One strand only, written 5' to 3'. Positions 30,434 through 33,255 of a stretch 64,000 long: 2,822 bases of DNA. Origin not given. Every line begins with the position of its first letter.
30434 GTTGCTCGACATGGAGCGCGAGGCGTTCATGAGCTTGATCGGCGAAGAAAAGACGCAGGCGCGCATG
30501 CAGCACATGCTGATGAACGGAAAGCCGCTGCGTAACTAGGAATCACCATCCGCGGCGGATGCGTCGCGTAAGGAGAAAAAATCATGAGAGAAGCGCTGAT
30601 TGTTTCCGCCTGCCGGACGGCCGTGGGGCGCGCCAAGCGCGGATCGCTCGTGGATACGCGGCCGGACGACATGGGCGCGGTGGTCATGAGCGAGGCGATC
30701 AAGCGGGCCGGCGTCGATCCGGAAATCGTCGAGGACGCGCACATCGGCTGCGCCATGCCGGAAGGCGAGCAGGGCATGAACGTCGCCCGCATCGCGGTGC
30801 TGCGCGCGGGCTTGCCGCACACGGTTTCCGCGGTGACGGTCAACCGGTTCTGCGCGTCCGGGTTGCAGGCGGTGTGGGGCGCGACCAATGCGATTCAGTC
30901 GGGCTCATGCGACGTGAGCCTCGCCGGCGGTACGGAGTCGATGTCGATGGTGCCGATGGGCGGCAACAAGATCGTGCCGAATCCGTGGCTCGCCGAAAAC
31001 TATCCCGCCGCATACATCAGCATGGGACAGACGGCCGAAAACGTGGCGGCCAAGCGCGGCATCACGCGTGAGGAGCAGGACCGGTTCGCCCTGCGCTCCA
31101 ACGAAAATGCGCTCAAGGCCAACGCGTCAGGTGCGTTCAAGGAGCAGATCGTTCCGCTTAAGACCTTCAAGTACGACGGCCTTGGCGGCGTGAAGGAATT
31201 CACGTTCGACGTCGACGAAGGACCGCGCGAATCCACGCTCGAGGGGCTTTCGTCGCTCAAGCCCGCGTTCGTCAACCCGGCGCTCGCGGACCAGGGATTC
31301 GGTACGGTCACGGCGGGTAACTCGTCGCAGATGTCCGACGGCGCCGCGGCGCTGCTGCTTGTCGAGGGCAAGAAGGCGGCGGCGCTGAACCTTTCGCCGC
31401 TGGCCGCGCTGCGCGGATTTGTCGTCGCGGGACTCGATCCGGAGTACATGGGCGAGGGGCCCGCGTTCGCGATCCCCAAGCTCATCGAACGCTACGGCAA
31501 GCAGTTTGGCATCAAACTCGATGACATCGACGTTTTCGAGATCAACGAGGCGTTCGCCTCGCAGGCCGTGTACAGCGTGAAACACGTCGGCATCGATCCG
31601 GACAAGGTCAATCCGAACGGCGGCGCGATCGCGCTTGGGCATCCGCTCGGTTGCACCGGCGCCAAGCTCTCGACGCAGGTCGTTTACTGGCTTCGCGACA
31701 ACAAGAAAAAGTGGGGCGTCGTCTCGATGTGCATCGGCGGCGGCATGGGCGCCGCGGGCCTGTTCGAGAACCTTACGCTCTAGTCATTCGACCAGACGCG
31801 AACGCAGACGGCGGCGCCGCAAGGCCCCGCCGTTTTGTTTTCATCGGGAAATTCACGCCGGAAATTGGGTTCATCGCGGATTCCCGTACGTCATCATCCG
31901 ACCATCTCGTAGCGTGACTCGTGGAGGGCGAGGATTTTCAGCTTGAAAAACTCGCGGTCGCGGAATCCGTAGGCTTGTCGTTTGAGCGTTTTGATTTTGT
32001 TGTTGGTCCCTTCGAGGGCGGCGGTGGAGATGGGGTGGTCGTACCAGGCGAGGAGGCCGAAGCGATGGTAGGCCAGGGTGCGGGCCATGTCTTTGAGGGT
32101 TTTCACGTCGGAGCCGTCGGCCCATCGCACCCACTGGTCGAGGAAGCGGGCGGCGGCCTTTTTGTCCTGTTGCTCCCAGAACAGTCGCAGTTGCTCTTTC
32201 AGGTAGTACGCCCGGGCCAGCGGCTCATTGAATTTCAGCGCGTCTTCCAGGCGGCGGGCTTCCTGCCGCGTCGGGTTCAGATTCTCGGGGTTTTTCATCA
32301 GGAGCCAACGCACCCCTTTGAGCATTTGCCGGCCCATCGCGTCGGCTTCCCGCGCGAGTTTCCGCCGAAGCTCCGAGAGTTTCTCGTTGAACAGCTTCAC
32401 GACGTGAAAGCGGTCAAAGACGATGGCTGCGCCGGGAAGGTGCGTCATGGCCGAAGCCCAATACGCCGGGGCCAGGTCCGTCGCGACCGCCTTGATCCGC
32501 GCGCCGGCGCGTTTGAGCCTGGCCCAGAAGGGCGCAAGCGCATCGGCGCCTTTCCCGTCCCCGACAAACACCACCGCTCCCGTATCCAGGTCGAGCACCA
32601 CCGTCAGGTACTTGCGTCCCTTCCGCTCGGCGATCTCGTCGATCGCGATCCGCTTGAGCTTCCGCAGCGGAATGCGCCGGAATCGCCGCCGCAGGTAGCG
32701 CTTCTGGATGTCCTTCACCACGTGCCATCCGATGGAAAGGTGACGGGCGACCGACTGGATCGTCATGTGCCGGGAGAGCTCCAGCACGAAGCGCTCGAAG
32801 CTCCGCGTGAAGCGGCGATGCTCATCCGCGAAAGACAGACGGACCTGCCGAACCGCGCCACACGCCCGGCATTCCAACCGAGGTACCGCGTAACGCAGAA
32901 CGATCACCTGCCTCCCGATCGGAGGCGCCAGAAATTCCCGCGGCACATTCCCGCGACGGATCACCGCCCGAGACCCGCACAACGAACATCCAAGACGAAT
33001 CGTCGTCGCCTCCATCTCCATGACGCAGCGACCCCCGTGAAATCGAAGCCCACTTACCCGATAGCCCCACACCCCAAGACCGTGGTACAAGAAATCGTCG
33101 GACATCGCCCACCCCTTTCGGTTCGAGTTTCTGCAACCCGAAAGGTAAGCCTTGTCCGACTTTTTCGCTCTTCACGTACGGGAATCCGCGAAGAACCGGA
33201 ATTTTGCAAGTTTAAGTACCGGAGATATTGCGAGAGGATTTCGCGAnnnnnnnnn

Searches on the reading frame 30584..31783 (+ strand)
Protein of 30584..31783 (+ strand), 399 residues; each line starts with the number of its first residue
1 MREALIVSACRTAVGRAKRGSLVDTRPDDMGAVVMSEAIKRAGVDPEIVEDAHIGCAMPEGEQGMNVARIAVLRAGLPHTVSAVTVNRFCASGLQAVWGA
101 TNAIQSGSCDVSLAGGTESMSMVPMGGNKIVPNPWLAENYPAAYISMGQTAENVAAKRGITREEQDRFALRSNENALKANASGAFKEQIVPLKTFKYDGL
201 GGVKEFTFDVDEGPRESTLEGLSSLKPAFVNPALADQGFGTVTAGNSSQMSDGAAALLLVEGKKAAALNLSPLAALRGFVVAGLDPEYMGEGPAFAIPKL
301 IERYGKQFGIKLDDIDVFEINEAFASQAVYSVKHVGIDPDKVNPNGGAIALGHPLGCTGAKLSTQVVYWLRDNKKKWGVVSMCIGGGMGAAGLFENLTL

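Call 18: find_related_loci(query=window:30584-31783:+, collection=genome_contigs, flank=10000)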
Query window:30584-31783:+ (399 aa) in genome_contigs; peptide patterns used: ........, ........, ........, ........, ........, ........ (x = any residue, [..] = any of these).
600 stretches matched a pattern (row limit reached: there are more); 593 encode a relative of the query (tblastn E <= 1e-3); the best 80 are kept; 80 distinct loci.
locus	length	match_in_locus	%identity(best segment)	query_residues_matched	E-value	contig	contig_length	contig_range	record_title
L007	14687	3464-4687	63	1-397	1e-155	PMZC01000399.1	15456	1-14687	MAG: Deltaproteobacteria bacterium isolate fen_1099 73.20110800_E3D.111_contig_45624, whole genome shotgun sequence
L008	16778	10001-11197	55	1-397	5e-140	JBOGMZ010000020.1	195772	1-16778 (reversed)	MAG: Candidatus Acidiferrales bacterium isolate TC-B2_metabat2.bin.29 k127_162543, whole genome shotgun sequence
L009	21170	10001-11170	55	1-395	9e-140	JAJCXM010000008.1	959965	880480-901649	MAG: Holophagae bacterium isolate OFTM365 OFTM365_7, whole genome shotgun sequence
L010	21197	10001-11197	56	1-397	1e-139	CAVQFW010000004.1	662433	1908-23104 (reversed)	MAG: uncultured Acidobacteriota bacterium isolate MFD06526.bin.1.142 genome assembly, contig: contig_2310, whole genome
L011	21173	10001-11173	55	1-397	2e-139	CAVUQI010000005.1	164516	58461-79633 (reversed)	MAG: uncultured Acidobacteriaceae bacterium isolate MFD05512.bin.1.66 genome assembly, contig: contig_15343, whole genom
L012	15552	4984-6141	61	1-397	7e-140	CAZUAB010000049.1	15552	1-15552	MAG TPA_asm: uncultured bacterium isolate binchicken_co235_406 genome assembly, contig: NODE_9384_length_15552_cov_5.012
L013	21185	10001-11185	55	1-395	4e-139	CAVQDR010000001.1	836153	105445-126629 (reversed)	MAG: uncultured Acidobacteriota bacterium isolate MFD04434.bin.1.16 genome assembly, contig: contig_10714, whole genome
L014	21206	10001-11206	56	1-397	4e-139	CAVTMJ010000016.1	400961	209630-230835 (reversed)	MAG: uncultured Acidobacteriota bacterium isolate MFD06085.bin.1.89 genome assembly, contig: contig_5707, whole genome s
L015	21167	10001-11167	57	1-396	8e-139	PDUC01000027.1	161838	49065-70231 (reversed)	MAG: Acidobacteria bacterium isolate DOLJORAL78_46_51 DolJOral78_scaffold_100, whole genome shotgun sequence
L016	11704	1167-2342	58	1-397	1e-138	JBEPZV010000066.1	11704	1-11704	MAG: bacterium isolate 03V1_S199.semibin_refined.036 NODE_3352_length_11704_cov_9.974778, whole genome shotgun sequence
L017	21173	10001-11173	56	1-397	2e-138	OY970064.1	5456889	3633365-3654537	MAG: uncultured Acidobacteriaceae bacterium isolate MFD06092.bin.c.1 genome assembly, chromosome: 1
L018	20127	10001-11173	54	1-397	2e-138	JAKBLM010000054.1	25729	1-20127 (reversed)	MAG: Acidobacteria bacterium isolate FK1.bin65 NODE_1798_length_25729_cov_10.658816, whole genome shotgun sequence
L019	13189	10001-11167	57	1-395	4e-138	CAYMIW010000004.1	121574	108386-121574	MAG TPA_asm: uncultured Syntrophomonadaceae bacterium isolate SRP241326_co4_268 genome assembly, contig: NODE_231_length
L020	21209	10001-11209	55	1-398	8e-138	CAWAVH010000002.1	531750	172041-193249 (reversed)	MAG: uncultured Acidobacteriota bacterium isolate MFD01138.bin.2.123 genome assembly, contig: contig_13898, whole genome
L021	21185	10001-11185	56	1-397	2e-137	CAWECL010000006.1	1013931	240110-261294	MAG: uncultured Acidobacteriaceae bacterium isolate MFD04540.bin.1.122 genome assembly, contig: contig_2595, whole genom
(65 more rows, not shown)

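Call 21: search_protein_families(library=pfam, proteins=[L007:4751-5308:+, L007:5352-6704:+, L007:6840-7490:+, L007:413-1057:+, L012:6287-6757:+, L012:6764-7678:+, L012:7675-8253:+, L012:8273-10102:+, L012:708-2459:+], max_evalue=0.001)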
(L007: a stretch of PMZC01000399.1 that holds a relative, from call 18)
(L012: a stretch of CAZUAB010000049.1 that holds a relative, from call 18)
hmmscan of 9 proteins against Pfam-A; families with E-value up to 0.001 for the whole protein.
L007:4751-5308:+ (185 aa): 10 families
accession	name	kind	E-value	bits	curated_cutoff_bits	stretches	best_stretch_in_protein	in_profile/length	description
PF00037.32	Fer4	-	5.7e-11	42.2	21.1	2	159-179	3-23/24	4Fe-4S binding domain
PF12838.12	Fer4_7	-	3.2e-09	37.6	27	1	135-178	2-52/52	4Fe-4S dicluster domain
PF14697.11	Fer4_21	-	2.6e-08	34.3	35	1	133-181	6-59/59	4Fe-4S dicluster domain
PF13237.11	Fer4_10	-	3.5e-08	33.7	25.5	1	131-175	5-53/53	4Fe-4S dicluster domain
PF12797.12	Fer4_2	-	1.2e-07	31.7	24.5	2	157-176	3-22/22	4Fe-4S binding domain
PF13187.11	Fer4_9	-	2.7e-07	30.9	27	1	134-179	1-52/52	4Fe-4S dicluster domain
PF25160.1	LdpA_Fe-S-bd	-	1.2e-05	25.4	27.6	1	157-181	21-45/49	LdpA Fe-S cluster-binding domain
PF12800.12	Fer4_4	-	1.6e-05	25.2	24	1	134-148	3-17/17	4Fe-4S binding domain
PF13484.11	Fer4_16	-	0.00017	22.8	30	0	152-175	40-64/66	4Fe-4S double cluster binding domain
PF12798.12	Fer4_3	-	0.00085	20.4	27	1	135-149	1-15/15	4Fe-4S binding domain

L007:5352-6704:+ (450 aa): 7 families
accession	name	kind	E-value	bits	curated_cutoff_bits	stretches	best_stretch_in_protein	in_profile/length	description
PF08241.18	Methyltransf_11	-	5.8e-14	52.9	21.2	1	54-159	1-95/95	Methyltransferase domain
PF14524.12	Wzt_C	-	1.6e-10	41.6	30.4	1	312-437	11-137/143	Wzt C-terminal domain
PF13649.12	Methyltransf_25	-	1e-09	39.4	27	1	53-155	1-97/97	Methyltransferase domain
PF13489.12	Methyltransf_23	-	7.7e-07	29.4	27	1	47-184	20-142/164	Methyltransferase domain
PF08242.18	Methyltransf_12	-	3.5e-06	28.1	30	1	54-157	1-98/98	Methyltransferase domain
PF02353.26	CMAS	-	2.4e-05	24.3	27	1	38-159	51-164/273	Mycolic acid cyclopropane synthetase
PF01209.24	Ubie_methyltran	-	0.00028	20.7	20.1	1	102-158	98-150/233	ubiE/COQ5 methyltransferase family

L007:6840-7490:+ (216 aa): 0 families

L007:413-1057:+ (214 aa): 0 families

L012:6287-6757:+ (156 aa): 2 families
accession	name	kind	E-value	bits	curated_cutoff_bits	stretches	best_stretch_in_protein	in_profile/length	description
PF01250.22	Ribosomal_S6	-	4e-19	69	27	1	4-89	2-87/90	Ribosomal protein S6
PF01084.26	Ribosomal_S18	-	3.3e-17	62.8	21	1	103-149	6-52/52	Ribosomal protein S18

L012:6764-7678:+ (304 aa): 0 families

L012:7675-8253:+ (192 aa): 2 families
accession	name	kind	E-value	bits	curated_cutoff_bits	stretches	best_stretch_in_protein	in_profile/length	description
PF01281.25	Ribosomal_L9_N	-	8.6e-21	73.7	20.7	1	4-48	2-46/47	Ribosomal protein L9, N-terminal domain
PF03948.19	Ribosomal_L9_C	-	4.7e-17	62.7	23.2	1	68-147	4-85/86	Ribosomal protein L9, C-terminal domain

L012:8273-10102:+ (609 aa): 4 families
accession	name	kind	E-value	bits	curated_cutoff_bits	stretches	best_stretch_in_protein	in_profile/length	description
PF01380.27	SIS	-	3.4e-57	192.3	25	2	293-416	5-129/131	SIS domain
PF13522.11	GATase_6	-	1.5e-19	70.7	27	1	64-193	9-130/130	Glutamine amidotransferase domain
PF13537.11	GATase_7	-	6.5e-14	52.4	25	1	86-198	14-122/123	Glutamine amidotransferase domain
PF13580.11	SIS_2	-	5.7e-08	33.3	27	1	321-373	85-136/138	SIS domain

L012:708-2459:+ (583 aa): 0 families

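Call 34: find_encoding_contigs(protein=window:30584-31783:+, flank=8000, max_places=10)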
Protein window:30584-31783:+ (399 aa): 1 contig read that carries it; 1 place shown.
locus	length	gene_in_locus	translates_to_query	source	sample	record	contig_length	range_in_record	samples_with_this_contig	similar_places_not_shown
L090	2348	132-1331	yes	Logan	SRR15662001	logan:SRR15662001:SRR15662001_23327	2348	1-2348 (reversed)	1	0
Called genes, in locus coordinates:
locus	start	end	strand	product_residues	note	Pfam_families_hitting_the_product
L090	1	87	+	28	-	?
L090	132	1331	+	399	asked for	PF00108:Thiolase_N, PF00109:ketoacyl-synt (faint), PF02803:Thiolase_C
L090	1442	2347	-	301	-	?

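Call 40: search_protein_families(library=pfam, alignment_id=A1, max_evalue=0.00001)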
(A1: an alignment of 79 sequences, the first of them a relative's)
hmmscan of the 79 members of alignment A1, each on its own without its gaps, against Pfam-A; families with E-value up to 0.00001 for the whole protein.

A. member 1, L009:11193-12989:+ (598 aa): 7 families
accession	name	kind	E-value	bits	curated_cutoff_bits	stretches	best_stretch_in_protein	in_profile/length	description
PF00441.29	Acyl-CoA_dh_1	-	6.2e-40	137.2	22.4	1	254-418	1-146/150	Acyl-CoA dehydrogenase, C-terminal domain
PF21263.2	Acyl-CoA-dh_C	-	9.1e-32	109.7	27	1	467-570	1-96/96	Acyl-CoA dehydrogenase, C-terminal domain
PF02771.21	Acyl-CoA_dh_N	-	8.9e-29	100.6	22.9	1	33-145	1-113/113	Acyl-CoA dehydrogenase, N-terminal domain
PF02770.24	Acyl-CoA_dh_M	-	4.5e-24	84.9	33.3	1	149-242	1-97/97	Acyl-CoA dehydrogenase, middle domain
PF08028.16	Acyl-CoA_dh_2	-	7.1e-16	59.1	22.7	1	272-410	4-133/134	Acyl-CoA dehydrogenase, C-terminal domain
PF22924.1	ACOX_C_alpha1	-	2.7e-08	34.2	27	1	267-412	7-159/169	Acyl-CoA oxidase, C-alpha1 domain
PF21343.2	ACAD9-ACADV_C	-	3.7e-08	34.1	27.8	0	458-546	3-90/120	ACAD9/ACADV, C-terminal domain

B. families by the number of members that match (of 79 scanned): 47 families (the first 25 are shown)
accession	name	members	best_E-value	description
PF00441.29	Acyl-CoA_dh_1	32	2.6e-42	Acyl-CoA dehydrogenase, C-terminal domain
PF02770.24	Acyl-CoA_dh_M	31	8.2e-27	Acyl-CoA dehydrogenase, middle domain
PF08028.16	Acyl-CoA_dh_2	31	1.2e-17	Acyl-CoA dehydrogenase, C-terminal domain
PF21263.2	Acyl-CoA-dh_C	30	9.3e-35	Acyl-CoA dehydrogenase, C-terminal domain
PF02771.21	Acyl-CoA_dh_N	30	1.5e-34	Acyl-CoA dehydrogenase, N-terminal domain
PF21343.2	ACAD9-ACADV_C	18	3.6e-11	ACAD9/ACADV, C-terminal domain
PF22924.1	ACOX_C_alpha1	15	3.2e-09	Acyl-CoA oxidase, C-alpha1 domain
PF01053.26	Cys_Met_Meta_PP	4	2e-143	Cys/Met metabolism PLP-dependent enzyme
PF01925.25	TauE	3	2.2e-48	Sulfite exporter TauE/SafE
PF08327.17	AHSA1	3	1.7e-20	Activator of Hsp90 ATPase homolog 1-like protein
PF10604.15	Polyketide_cyc2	3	9.2e-14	Polyketide cyclase / dehydrase and lipid transport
PF01041.23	DegT_DnrJ_EryC1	3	6.9e-10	DegT/DnrJ/EryC1/StrS aminotransferase family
PF08241.18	Methyltransf_11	2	5.8e-14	Methyltransferase domain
PF13649.12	Methyltransf_25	2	1e-09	Methyltransferase domain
PF07969.17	Amidohydro_3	1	7.2e-115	Amidohydrolase family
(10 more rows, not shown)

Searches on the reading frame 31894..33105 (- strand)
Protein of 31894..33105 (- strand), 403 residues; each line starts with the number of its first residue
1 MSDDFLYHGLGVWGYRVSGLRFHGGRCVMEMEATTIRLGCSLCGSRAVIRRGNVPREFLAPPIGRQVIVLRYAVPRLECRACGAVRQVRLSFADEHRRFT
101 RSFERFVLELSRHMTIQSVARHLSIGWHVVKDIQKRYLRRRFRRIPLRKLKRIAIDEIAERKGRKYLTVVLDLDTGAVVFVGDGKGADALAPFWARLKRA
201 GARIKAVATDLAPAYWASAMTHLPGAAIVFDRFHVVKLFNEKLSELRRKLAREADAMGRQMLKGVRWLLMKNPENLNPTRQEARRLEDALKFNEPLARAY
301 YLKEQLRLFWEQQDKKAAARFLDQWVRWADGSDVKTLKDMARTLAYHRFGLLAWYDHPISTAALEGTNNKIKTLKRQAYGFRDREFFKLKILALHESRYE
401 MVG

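Call 5: search_protein_families(library=pfam, proteins=[window:31894-33105:-], max_evalue=0.01)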
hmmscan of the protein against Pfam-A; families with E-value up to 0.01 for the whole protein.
window:31894-33105:- (403 aa): 3 families
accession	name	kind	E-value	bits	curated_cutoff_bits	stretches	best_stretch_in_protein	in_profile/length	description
PF01610.23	DDE_Tnp_ISL3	-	1.4e-72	244.8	23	1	153-391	1-240/240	Transposase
PF13542.12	HTH_Tnp_ISL3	-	2.7e-14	52.8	27.4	1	89-137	2-50/51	Helix-turn-helix domain of transposase family ISL3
PF14690.11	Zn_ribbon_ISL3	-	4.7e-05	24.1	25.5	1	40-82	5-47/47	zinc-finger of transposase IS204/IS1001/IS1096/IS1165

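Call 6: search_protein_families(library=ncbifam, proteins=[window:31894-33105:-], max_evalue=0.01)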
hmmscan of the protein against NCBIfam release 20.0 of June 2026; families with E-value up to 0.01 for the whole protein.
window:31894-33105:- (403 aa): 6 families
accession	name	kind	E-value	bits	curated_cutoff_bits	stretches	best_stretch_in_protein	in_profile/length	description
NF033550.5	transpos_ISL3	equivalog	5.8e-95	318.5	180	1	30-393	3-369/370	ISL3 family transposase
NF049919.1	DesA_ISL3_tail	domain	6.4e-24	84.7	30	1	227-347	1-121/122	DesA/ISL3 alpha bundle tail domain-containing protein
NF049917.1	ISAon1_downstr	equivalog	1.1e-22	80.7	250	2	259-391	191-322/327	ISAon1 family transposase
NF049918.1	DesA_fam_desat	equivalog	5.8e-10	38.8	400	1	202-345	237-382/385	DesA family fatty acid desaturase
NF033529.1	transpos_ISLre2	equivalog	0.0026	17.1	200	0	210-345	179-316/382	ISLre2 family transposase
NF033543.2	transpos_IS256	equivalog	0.007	15.4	150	0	302-395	234-335/338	IS256 family transposase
